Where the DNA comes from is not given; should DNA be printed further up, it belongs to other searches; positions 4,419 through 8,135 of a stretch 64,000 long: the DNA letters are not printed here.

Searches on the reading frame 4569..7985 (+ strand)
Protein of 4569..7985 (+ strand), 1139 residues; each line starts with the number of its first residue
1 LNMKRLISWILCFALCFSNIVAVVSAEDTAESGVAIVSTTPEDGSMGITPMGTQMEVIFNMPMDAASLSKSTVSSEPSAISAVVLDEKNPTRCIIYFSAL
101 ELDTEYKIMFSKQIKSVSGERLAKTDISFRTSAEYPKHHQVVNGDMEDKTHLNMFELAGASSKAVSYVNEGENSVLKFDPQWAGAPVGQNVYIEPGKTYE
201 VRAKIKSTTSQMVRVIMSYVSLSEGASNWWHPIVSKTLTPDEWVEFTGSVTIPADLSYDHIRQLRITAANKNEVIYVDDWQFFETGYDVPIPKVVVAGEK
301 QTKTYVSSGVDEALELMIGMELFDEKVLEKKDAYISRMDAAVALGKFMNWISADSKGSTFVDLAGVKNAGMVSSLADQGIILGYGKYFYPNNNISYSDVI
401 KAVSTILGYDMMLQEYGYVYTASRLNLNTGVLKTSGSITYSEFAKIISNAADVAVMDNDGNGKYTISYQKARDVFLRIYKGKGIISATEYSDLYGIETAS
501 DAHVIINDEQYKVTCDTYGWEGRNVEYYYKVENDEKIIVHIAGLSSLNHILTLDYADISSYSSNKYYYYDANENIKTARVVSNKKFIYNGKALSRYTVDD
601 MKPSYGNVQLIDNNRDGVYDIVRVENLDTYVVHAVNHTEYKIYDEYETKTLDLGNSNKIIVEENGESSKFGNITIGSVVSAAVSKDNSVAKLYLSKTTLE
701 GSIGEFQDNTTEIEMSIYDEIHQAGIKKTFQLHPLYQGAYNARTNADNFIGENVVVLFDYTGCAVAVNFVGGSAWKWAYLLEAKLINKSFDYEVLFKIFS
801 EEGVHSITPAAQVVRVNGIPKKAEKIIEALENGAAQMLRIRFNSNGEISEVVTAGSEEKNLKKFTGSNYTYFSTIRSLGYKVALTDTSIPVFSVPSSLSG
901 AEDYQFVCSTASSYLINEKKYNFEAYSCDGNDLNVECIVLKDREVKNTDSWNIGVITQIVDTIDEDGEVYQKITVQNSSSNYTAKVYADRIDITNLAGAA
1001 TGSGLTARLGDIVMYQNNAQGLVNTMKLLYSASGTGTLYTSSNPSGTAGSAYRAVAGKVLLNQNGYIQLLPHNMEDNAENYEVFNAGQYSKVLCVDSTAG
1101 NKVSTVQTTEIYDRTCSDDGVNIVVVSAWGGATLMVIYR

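Call 19: search_protein_families(library=pfam, proteins=[window:4569-7985:+], max_evalue=0.001)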
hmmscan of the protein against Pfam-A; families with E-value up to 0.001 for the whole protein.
window:4569-7985:+ (1139 aa): 2 families
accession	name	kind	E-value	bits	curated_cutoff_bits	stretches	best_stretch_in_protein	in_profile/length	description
PF13205.12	Big_5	-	2.5e-10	41.5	23.6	1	33-131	4-105/105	Bacterial Ig-like domain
PF02018.23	CBM_4_9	-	2.2e-09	38.3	25.9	1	139-255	2-121/136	Carbohydrate binding domain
